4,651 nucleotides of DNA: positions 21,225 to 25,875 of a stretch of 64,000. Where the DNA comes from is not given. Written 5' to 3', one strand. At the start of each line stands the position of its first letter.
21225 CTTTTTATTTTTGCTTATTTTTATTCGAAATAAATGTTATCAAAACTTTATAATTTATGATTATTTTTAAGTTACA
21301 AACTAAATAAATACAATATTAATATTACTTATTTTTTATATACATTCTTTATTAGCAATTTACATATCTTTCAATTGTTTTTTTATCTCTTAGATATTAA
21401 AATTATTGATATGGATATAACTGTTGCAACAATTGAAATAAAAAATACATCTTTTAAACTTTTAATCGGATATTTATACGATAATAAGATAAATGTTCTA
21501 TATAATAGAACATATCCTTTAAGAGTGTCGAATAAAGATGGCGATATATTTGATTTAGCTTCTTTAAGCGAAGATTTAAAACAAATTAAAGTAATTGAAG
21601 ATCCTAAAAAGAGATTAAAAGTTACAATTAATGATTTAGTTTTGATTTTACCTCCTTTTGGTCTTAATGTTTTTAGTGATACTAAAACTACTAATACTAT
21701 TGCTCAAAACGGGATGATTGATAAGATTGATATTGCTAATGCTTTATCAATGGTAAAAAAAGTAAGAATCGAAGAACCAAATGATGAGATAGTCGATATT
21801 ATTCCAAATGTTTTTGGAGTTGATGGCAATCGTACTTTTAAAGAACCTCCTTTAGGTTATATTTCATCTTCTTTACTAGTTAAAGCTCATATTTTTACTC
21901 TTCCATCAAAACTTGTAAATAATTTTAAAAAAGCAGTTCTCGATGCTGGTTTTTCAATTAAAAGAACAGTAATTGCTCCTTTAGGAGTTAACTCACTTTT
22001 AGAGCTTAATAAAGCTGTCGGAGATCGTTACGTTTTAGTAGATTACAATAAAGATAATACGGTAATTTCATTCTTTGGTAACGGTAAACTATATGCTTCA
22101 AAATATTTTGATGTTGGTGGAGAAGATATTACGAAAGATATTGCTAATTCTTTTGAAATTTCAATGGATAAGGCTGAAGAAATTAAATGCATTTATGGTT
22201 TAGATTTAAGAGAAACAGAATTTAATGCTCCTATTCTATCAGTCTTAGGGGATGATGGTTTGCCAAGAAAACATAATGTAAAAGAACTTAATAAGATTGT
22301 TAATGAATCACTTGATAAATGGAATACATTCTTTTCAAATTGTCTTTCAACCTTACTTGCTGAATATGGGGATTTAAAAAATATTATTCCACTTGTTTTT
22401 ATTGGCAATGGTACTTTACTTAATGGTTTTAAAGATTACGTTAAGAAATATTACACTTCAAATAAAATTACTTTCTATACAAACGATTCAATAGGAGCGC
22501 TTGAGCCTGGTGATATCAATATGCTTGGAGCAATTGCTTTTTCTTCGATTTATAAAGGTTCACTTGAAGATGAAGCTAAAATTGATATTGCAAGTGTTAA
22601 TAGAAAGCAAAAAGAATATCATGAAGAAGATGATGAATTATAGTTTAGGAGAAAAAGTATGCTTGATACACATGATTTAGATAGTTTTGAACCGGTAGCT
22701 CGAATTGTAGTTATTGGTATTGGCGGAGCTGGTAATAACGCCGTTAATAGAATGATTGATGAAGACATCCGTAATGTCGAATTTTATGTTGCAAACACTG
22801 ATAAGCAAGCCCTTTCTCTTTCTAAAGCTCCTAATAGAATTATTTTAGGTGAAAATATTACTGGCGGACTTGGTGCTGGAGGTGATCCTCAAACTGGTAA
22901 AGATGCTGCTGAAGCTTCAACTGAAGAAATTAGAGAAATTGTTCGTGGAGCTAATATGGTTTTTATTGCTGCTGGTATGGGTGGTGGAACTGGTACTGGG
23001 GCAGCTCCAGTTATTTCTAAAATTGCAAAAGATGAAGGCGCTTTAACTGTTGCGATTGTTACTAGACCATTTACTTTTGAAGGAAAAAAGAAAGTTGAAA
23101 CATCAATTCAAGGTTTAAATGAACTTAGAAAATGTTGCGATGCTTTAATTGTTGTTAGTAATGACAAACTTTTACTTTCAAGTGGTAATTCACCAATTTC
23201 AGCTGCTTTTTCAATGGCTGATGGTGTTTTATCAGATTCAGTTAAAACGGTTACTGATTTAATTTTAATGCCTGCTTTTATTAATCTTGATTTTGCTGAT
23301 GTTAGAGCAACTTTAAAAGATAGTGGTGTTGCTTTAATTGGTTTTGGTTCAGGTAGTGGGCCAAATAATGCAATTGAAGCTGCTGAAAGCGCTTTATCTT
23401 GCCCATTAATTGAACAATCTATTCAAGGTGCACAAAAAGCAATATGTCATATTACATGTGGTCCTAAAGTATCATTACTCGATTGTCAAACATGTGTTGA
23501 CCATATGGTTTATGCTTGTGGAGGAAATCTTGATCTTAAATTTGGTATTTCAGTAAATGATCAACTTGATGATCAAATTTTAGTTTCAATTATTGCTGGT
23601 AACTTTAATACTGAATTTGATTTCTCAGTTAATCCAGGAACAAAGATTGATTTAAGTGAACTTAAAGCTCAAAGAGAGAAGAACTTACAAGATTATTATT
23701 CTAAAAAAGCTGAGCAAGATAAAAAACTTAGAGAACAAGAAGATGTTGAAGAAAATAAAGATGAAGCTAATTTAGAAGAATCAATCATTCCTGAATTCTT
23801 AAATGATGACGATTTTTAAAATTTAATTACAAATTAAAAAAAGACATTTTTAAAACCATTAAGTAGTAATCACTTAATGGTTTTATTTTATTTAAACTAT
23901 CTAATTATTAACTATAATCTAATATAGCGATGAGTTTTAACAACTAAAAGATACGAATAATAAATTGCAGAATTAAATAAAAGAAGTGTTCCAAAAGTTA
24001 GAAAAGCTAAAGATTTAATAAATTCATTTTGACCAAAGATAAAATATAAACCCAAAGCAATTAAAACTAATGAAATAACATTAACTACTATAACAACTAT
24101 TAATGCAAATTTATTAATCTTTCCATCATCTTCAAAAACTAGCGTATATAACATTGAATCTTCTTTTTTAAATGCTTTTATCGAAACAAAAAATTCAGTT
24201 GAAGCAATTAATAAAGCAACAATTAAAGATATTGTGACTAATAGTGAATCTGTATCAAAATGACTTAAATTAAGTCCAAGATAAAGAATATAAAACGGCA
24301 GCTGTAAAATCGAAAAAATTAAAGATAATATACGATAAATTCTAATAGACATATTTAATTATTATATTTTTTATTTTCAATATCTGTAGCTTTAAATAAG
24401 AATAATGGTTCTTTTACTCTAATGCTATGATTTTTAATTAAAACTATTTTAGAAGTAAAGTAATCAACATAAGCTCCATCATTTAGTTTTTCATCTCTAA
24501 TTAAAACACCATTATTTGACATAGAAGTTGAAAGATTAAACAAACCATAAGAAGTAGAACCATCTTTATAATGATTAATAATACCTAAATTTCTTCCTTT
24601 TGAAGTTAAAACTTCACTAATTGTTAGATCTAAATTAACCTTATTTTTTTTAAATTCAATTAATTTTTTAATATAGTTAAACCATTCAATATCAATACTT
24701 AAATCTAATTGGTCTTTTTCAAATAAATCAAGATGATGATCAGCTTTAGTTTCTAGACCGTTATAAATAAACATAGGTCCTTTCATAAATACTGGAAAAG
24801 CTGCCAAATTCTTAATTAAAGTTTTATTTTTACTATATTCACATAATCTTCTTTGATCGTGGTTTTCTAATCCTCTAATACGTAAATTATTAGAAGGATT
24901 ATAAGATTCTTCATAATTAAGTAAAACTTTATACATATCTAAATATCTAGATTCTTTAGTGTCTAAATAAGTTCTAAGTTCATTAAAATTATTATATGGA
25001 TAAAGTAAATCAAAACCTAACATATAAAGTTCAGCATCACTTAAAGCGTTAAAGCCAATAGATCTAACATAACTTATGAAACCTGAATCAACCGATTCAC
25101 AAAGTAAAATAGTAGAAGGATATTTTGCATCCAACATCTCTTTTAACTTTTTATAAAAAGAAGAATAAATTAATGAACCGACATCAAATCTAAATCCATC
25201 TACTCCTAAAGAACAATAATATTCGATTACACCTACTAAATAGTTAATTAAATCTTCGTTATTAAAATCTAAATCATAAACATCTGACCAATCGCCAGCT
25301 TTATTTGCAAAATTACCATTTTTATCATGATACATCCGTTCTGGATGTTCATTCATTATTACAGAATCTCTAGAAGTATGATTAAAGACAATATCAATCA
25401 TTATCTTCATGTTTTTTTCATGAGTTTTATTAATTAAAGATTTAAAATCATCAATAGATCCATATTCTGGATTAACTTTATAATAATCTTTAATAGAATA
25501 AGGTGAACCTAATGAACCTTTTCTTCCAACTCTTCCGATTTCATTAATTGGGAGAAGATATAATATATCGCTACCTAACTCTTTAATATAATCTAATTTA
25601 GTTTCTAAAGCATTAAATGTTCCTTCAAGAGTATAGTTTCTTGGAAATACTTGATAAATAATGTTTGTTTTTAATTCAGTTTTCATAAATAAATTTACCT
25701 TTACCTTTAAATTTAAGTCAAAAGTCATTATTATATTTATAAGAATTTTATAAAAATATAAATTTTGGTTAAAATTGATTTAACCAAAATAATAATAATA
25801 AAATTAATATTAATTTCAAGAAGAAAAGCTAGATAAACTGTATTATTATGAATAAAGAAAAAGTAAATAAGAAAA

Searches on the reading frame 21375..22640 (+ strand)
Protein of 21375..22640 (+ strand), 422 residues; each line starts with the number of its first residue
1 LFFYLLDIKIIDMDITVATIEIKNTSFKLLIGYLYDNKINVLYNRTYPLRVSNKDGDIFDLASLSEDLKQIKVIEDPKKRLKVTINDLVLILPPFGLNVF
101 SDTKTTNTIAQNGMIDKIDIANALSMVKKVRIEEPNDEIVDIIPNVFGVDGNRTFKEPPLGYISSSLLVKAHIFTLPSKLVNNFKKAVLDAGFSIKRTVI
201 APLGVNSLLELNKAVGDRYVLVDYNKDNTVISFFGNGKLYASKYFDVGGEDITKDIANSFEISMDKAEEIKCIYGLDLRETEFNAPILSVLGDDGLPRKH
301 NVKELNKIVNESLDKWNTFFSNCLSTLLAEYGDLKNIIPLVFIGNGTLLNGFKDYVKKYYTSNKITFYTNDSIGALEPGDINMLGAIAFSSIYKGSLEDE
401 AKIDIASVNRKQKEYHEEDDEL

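Call 52: search_protein_families(library=pfam, proteins=[window:21375-22640:+], max_evalue=0.0001)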
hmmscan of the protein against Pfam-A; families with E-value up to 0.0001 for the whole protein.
window:21375-22640:+ (422 aa): 2 families
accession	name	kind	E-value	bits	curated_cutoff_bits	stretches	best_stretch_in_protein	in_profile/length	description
PF14450.12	FtsA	-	8.1e-11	42.8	31.8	1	222-359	3-102/127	Cell division protein FtsA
PF02491.25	SHS2_FTSA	-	5.4e-08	33.5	25.4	1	109-175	15-79/79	SHS2 domain inserted in FTSA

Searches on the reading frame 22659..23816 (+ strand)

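Call 52: search_protein_families(library=pfam, proteins=[window:22659-23816:+], max_evalue=0.0001)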
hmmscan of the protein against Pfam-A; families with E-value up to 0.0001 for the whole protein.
window:22659-23816:+ (386 aa): 2 families
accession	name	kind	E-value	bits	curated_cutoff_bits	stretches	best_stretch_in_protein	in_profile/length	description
PF00091.31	Tubulin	-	5.3e-52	177.3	33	1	15-172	1-186/190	Tubulin/FtsZ family, GTPase domain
PF12327.13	FtsZ_C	-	7.4e-17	61.9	27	1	223-316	1-94/95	FtsZ family, C-terminal domain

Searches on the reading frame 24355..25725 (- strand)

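Call 15: search_protein_families(library=pfam, proteins=[window:24355-25725:-], max_evalue=0.001)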
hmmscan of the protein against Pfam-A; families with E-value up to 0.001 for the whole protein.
window:24355-25725:- (456 aa): 3 families
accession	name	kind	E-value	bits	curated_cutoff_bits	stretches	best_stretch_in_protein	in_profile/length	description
PF00128.31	Alpha-amylase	-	2.6e-37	129.6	22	2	34-130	15-105/446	Alpha amylase, catalytic domain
PF14701.12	hDGE_amylase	-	2.7e-13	50.3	27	1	35-139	19-125/439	Glycogen debranching enzyme, glucanotransferase domain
PF13200.12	DUF4015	-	0.00014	21.6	27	1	78-181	47-144/313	Putative glycosyl hydrolase domain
